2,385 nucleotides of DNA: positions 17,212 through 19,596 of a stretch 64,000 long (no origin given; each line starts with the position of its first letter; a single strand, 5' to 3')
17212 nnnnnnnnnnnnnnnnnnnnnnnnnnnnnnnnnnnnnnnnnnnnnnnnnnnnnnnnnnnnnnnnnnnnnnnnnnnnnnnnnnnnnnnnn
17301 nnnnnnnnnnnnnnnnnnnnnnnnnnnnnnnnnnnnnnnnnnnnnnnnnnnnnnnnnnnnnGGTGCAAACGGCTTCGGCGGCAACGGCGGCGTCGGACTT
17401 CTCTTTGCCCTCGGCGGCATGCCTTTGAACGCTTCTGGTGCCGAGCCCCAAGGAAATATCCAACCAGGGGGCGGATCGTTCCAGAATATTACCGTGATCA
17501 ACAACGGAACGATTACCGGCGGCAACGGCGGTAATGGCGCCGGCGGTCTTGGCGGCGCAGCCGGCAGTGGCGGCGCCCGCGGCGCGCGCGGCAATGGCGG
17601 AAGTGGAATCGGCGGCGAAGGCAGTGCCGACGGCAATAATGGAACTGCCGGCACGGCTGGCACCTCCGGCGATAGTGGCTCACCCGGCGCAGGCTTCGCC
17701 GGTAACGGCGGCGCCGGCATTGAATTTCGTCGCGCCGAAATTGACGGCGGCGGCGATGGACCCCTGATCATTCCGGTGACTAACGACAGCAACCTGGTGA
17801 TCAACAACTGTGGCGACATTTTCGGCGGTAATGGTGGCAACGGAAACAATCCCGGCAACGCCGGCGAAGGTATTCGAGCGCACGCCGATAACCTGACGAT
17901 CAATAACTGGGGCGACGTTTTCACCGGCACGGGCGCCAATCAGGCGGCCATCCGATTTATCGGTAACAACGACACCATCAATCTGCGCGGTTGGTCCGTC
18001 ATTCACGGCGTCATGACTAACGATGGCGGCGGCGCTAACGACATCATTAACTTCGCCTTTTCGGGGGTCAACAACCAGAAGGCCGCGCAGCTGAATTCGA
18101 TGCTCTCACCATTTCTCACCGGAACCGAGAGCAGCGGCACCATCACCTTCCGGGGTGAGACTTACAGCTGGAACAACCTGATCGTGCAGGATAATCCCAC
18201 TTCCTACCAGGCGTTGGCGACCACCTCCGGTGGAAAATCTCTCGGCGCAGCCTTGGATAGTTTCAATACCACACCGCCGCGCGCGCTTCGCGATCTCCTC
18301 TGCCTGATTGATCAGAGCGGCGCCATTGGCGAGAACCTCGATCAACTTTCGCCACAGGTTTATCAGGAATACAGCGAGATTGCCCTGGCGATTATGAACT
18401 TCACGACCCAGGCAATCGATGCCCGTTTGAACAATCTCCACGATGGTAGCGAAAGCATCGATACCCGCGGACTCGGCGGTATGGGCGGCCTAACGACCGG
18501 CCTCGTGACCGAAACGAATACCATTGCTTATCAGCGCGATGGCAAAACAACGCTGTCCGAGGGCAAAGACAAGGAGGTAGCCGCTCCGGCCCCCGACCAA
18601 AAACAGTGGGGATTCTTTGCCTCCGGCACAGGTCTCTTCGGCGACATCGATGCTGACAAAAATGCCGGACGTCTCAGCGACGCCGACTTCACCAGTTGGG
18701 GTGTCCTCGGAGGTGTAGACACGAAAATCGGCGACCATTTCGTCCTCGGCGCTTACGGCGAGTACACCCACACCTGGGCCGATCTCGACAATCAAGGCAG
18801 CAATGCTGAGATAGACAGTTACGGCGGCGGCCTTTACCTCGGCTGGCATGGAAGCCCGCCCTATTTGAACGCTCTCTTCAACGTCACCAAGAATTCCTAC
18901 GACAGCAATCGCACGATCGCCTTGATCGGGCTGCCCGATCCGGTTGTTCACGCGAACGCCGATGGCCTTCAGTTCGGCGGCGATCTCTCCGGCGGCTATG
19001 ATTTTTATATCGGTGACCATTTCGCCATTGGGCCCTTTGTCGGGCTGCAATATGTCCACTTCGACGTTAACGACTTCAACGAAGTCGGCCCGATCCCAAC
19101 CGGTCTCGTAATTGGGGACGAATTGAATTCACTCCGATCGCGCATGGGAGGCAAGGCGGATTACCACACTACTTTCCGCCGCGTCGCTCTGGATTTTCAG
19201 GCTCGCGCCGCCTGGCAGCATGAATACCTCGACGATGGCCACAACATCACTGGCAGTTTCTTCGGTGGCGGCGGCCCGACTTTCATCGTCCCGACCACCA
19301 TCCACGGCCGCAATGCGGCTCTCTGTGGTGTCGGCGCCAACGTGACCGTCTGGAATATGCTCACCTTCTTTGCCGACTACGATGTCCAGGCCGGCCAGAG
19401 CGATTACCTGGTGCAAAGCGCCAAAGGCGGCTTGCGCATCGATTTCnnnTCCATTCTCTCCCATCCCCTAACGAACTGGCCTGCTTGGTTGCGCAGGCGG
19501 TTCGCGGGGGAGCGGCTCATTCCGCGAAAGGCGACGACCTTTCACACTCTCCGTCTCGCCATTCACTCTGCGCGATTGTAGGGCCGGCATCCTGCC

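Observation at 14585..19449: Roughly 1600-aa Gly/Asn-rich (GGNGG) autotransporter with collagen-like N-terminus, directly downstream of the sensor array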

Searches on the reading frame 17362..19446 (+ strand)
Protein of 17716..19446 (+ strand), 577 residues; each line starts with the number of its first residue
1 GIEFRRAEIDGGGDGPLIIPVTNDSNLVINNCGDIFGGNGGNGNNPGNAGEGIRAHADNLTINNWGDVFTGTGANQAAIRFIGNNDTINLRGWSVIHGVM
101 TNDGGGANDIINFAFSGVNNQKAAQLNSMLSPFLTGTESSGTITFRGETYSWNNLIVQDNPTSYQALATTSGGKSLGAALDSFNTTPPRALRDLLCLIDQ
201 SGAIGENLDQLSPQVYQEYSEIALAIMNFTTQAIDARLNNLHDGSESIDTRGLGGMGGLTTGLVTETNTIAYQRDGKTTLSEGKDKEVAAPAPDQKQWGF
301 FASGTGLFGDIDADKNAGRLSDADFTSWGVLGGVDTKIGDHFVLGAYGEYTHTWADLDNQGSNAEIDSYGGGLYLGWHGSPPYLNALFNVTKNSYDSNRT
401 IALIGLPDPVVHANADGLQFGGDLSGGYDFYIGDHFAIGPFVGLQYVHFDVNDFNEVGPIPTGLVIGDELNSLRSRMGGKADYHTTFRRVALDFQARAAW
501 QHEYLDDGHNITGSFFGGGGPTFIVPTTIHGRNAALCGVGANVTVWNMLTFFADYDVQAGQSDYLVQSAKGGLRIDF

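Call 10: search_protein_families(library=pfam, proteins=[window:18031-19446:+], max_evalue=10)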
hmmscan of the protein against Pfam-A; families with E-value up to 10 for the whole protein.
seq(472 aa): 2 families
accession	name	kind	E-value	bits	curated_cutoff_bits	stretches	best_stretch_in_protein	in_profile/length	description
PF03797.25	Autotransporter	-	6.1e-51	174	26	1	195-451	1-255/255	Autotransporter beta-domain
PF12099.14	DUF3575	-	0.031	14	21.1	1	305-350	103-148/177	Protein of unknown function (DUF3575)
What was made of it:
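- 18613..19446 (+): Autotransporter beta-barrel translocator domain, ending in ...GGLRIDF with a terminal aromatic residue. PF03797: E 6.1e-51, profile positions 1-255 of 255 (call 10).
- On Classical (type Va) autotransporter: PF03797 scores 174 bits, E 6.1e-51, over profile positions 1-255 of 255 (call 10).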

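Call 11: find_homologous_proteins(query=window:17716-19446:+, max_evalue=0.00001)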
Query seq(577 aa) (577 aa): 14 proteins with E <= 0.00001 among 8000 candidates.
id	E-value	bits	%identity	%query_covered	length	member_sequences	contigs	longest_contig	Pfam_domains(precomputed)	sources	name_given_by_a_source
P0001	4.9e-259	879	68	97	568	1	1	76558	PF03797.26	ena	-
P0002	4.3e-192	658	87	55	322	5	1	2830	PF03797.26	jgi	-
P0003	3.3e-154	533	67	59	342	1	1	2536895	PF03797.26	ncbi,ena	-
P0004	6.6e-131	456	45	88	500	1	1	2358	PF13505.13,PF03797.26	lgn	-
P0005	3.7e-127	443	46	90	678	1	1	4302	PF03797.26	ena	-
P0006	9.3e-106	373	43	91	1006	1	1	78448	PF03797.26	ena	-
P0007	3.3e-105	371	41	96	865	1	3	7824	PF03797.26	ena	-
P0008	4.1e-104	367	45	86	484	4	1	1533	PF03797.26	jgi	-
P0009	4.4e-94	334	44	78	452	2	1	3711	PF03797.26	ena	-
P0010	6.0e-84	301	38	96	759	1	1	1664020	PF03797.26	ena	-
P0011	7.3e-52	195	37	72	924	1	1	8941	PF03797.26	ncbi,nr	ncbi:MAG TPA: autotransporter domain-containing protein, partial [Chthoniobacteraceae bacterium]|nr:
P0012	1.5e-47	181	34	66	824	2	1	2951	PF03797.26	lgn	-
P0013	4.7e-40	156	31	67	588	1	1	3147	PF03797.26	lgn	-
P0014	6.6e-16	76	28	50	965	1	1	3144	PF12951.14,PF11999.14,PF03797.26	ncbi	ncbi:MAG: autotransporter domain-containing protein [Rariglobus sp.]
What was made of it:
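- On PATR (passenger-associated transport repeat, PF12951): A distant barrel relative, P0014, does carry PF12951 (call 11), so the model is able to detect the repeat in that distant relative.
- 14 barrel-region relatives among 5.8 billion clusters (call 11).
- Tried and rejected: The search with the C-terminal 577 aa gave 14 (call 11).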

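Call 14: find_encoding_contigs(protein=P0001, flank=10000, max_places=3)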
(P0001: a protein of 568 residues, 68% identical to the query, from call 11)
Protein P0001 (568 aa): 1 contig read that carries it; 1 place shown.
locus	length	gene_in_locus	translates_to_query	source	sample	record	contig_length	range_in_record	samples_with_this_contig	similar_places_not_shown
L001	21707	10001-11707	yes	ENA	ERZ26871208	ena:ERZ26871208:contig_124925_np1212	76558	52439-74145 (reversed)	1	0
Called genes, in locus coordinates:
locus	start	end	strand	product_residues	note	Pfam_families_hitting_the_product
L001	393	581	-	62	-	-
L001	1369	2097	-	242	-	PF05990:DUF900 (weak)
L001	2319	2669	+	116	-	-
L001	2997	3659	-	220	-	-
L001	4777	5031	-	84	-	-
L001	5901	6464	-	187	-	-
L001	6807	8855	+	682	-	-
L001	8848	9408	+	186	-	-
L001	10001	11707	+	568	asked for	PF03797:Autotransporter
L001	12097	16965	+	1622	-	-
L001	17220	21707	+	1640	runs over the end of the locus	-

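Call 15: find_encoding_contigs(protein=P0003, flank=10000, max_places=3)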
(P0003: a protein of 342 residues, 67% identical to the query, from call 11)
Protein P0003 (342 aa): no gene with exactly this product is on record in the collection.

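Call 30: find_related_loci(query=A1, collection=genome_contigs, flank=8000)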
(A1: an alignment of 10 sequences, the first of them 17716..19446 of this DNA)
Query A1 (577 aa) in genome_contigs; peptide patterns used: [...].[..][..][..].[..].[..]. (x = any residue, [..] = any of these).
12 stretches matched a pattern; 2 encode a relative of the query (tblastn E <= 1e-3); 2 distinct loci.
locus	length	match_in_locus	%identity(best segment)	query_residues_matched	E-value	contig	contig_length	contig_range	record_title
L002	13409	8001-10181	44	10-577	7e-127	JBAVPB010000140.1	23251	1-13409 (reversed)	MAG: Chthoniobacteraceae bacterium isolate MFD00741_ilm_asm_bin14 k127_26801, whole genome shotgun sequence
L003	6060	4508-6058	43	53-570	2e-104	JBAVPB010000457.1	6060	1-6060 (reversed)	MAG: Chthoniobacteraceae bacterium isolate MFD00741_ilm_asm_bin14 k127_198145, whole genome shotgun sequence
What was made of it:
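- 2 loci in 185,579 species genomes, both in one Chthoniobacteraceae MAG (call 30).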

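Call 58: search_protein_families(library=pfam, proteins=[L002:6117-9000:+, P0006, P0011], max_evalue=10)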
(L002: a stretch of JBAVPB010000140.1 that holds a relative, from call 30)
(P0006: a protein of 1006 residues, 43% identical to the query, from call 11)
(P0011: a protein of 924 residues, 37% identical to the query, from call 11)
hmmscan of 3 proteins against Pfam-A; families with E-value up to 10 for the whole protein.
L002:6117-9000:+ (961 aa): 0 families

P0006 (1006 aa): 1 family
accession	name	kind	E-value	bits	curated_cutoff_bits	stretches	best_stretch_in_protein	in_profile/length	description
PF03797.25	Autotransporter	-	1.5e-61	208.9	26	1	748-985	18-255/255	Autotransporter beta-domain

P0011 (924 aa): 2 families
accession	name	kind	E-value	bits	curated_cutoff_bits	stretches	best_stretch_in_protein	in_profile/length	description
PF03797.25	Autotransporter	-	1.8e-23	84.1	26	1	788-923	2-138/255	Autotransporter beta-domain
PF13964.12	Kelch_6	-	0.066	13.7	25.3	1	393-412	4-23/50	Kelch motif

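Call 63: predict_structure(alignment_id=A5)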
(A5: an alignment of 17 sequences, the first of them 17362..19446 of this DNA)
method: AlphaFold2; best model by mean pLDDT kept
length: 695 residues; sequences in the alignment: 17
mean_pLDDT: 73.7   pTM: 0.68
mean pLDDT of the five models: 73.7, 72.6, 71.9, 70.7, 70.2
residues with pLDDT >= 90: 193; 70-90: 293; 50-70: 72; < 50: 137
segments of 3 or more residues with pLDDT < 50: 1-4, 19-36, 60-114, 127-138, 365-411
pLDDT, mean of each block of 10 residues (from residue 1): 55 70 36 53 88 70 35 23 23 24 24 58 58 40 86 84 76 90 91 79 92 93 84 94 96 94 94 95 90 91 84 86 88 88 88 81 49 29 25 25 33 72 84 59 90 82 93 88 95 83 93 90 75 92 87 84 91 77 87 89 77 88 77 72 75 86 78 79 81 69
secondary structure, 60 per line:
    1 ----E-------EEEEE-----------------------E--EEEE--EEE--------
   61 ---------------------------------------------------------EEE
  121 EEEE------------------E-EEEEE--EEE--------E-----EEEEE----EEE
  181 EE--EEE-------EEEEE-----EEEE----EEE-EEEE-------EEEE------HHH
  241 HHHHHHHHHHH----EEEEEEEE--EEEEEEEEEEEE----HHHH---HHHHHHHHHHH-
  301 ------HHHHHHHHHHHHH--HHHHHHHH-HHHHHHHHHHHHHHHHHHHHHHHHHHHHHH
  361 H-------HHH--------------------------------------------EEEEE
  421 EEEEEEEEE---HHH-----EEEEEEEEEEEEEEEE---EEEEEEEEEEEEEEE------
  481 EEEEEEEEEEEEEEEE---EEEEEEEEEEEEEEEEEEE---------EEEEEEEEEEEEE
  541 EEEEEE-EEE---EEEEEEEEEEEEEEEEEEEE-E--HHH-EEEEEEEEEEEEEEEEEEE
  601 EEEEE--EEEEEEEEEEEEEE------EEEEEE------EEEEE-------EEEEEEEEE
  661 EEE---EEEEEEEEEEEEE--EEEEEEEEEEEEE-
elements in order (helices of 4 or more, strands of 3 or more residues): E13-17 E44-47 E50-52 E118-124 E145-149 E152-154 E169-173 E178-182 E185-187 E195-199 E205-208 E213-215 E217-220 E228-231 H238-251 E256-263 E266-277 H282-285 H289-299 H307-319 H322-329 H331-361 E416-429 E441-456 E460-474 E481-496 E500-518 E528-546 E548-550 E554-573 E582-605 E608-621 E628-633 E640-644 E652-663 E667-679 E682-694
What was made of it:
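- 18010..18612 (+): Junction region: last beta coils, a beta-hairpin and a helical segment (conserved ......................................), followed by a low-confidence linker. AF2 model in call 63: strands up to about model residue 277 and helices 282-361 at pLDDT 81-96, then residues 365-411 below pLDDT 50.
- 18613..19446 (+): AF2 pLDDT is about 75-95 (call 63).
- On Classical (type Va) autotransporter: AF2 model with barrel pLDDT of about 75-95 (call 63).
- AF2 model with mean pLDDT 73.7 and barrel blocks at about 75-95 (call 63).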

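Call 67: fold_search(model_id=the predicted structure, library=pdb)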
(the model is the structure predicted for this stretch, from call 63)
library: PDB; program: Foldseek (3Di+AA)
matches with E <= 10: 999; with E <= 0.001: 301
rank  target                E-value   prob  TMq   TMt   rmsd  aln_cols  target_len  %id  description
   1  9oqa                  2.8e-17  1.00  0.40  0.44  11.1       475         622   17  Cryo-EM structure of AaaA, a Pseudomonas Aeruginosa autotransporter (released 2025-08-13)
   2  3kvn_X                1.8e-16  1.00  0.38  0.42   2.2       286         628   21  Crystal structure of the full-length autotransporter EstA from Pseudomonas aeruginosa (released 2010-01-26)
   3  3kvn_A                5.2e-16  1.00  0.38  0.42   2.2       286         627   21  Crystal structure of the full-length autotransporter EstA from Pseudomonas aeruginosa (released 2010-01-26)
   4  3slt                  9.7e-13  1.00  0.32  0.70   9.9       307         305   17  Pre-cleavage Structure of the Autotransporter EspP - N1023S Mutant (released 2011-11-16)
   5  3slo                  2.5e-12  1.00  0.34  0.74   8.7       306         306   17  Pre-cleavage Structure of the Autotransporter EspP - N1023D mutant (released 2011-11-16)
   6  3slj                  3.3e-12  1.00  0.34  0.73   3.4       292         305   17  Pre-cleavage Structure of the Autotransporter EspP - N1023A mutant (released 2011-11-16)
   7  1uyo                  6.9e-12  1.00  0.32  0.77   5.5       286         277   17  Translocator domain of autotransporter NalP from Neisseria meningitidis (released 2004-03-19)
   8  2qom_A                1.1e-11  1.00  0.28  0.70   7.7       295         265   16  The crystal structure of the E.coli EspP autotransporter Beta-domain. (released 2007-11-13)
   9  1uyn                  1.5e-11  1.00  0.32  0.77   5.4       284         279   17  Translocator domain of autotransporter NalP from Neisseria meningitidis (released 2004-03-18)
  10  3aeh_A                1.7e-11  1.00  0.29  0.69   4.4       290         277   16  Integral membrane domain of autotransporter Hbp (released 2010-07-07)
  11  3qq2_C                1.3e-10  1.00  0.30  0.77   4.9       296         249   16  Crystal Structure of the Beta Domain of the Bordetella Autotransporter Brka (released 2011-04-13)
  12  8bo2_P                3.1e-10  1.00  0.33  0.72   4.0       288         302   17  BAM-EspP complex structure with BamA-S425C/EspP-S1299C mutations in nanodisc (released 2023-04-26)
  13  8bnz_P                4.2e-10  1.00  0.30  0.64   6.3       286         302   17  BAM-EspP complex structure with BamA-G431C/EspP-N1293C mutations in nanodisc (released 2023-04-26)
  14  2qom_B                1.0e-09  1.00  0.28  0.69   7.5       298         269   16  The crystal structure of the E.coli EspP autotransporter Beta-domain. (released 2007-11-13)
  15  4mee                  1.2e-09  1.00  0.30  0.62   6.7       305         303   15  Crystal structure of the transport unit of the autotransporter AIDA-I from Escherichia coli (released 2014-06-04)
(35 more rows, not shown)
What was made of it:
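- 18613..19446 (+): Foldseek finds EstA (rmsd 2.2 over 286 columns), EspP, NalP, Hbp, BrkA and AIDA-I (call 67).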

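Call 86: find_related_loci(query=window:17716-19446:+, collection=metagenome_contigs, flank=7000)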
Query window:17716-19446:+ (577 aa) in metagenome_contigs; peptide patterns used: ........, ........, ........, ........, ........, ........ (x = any residue, [..] = any of these).
125 stretches matched a pattern; 37 encode a relative of the query (tblastn E <= 1e-3); 37 distinct loci.
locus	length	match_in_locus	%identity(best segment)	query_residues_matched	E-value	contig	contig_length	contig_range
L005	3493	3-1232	94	168-577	0e+0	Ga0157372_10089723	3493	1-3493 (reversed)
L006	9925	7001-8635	45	21-577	2e-127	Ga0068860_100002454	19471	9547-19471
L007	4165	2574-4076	43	59-577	5e-118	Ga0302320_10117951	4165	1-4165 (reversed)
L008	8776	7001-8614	39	45-577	5e-96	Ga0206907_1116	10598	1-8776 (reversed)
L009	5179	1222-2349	37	204-577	3e-57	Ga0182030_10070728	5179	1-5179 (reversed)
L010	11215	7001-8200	34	191-577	3e-57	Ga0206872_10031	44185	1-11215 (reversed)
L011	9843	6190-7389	34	191-577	3e-57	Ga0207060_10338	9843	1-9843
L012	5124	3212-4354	36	199-577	4e-57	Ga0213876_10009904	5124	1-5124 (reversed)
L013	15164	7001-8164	34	190-577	3e-53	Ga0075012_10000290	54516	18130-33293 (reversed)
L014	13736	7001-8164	34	190-577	3e-53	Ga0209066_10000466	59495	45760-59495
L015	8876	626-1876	34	180-577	6e-52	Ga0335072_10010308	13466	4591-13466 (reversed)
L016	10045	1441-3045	39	43-577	2e-88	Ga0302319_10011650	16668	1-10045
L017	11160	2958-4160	33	191-577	1e-46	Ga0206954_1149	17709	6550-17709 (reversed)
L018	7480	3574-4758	30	208-577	3e-45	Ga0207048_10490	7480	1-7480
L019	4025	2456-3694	30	180-577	6e-45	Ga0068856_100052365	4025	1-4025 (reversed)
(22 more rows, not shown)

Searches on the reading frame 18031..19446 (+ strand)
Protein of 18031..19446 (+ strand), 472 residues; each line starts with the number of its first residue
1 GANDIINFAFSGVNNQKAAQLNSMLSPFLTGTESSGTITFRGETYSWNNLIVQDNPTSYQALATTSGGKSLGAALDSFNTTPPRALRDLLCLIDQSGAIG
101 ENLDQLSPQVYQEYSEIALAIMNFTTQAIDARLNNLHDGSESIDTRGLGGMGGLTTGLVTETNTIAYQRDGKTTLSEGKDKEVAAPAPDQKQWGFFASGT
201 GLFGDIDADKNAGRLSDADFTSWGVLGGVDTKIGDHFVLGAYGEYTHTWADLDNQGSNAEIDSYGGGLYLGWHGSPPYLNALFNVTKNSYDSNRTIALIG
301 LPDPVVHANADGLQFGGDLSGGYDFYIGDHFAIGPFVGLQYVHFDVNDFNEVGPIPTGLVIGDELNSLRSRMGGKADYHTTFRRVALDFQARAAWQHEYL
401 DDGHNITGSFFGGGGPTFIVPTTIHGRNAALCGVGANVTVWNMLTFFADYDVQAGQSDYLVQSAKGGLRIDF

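Call 84: search_protein_families(library=ncbifam, proteins=[window:18031-19446:+], max_evalue=0.01)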
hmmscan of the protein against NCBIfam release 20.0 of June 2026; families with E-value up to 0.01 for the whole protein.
window:18031-19446:+ (472 aa): 3 families
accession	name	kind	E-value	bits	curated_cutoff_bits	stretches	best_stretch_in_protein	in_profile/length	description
TIGR01414.1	autotrans_barl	domain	6.8e-23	81.4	16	1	194-472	165-432/432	autotransporter outer membrane beta-barrel domain-containing protein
NF051851.1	AtpSerPepEprS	equivalog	1.8e-16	59.4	1700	1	195-458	716-975/988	autotransporter serine peptidase EprS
NF041609.1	esterase_EstP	equivalog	2.1e-06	26.4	1000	1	192-454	367-625/642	esterase EstP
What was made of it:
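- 18613..19446 (+): TIGR01414: 81.4 bits (call 84).
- On Classical (type Va) autotransporter: TIGR01414 scores 81.4 bits against a cut-off of 16 (call 84).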
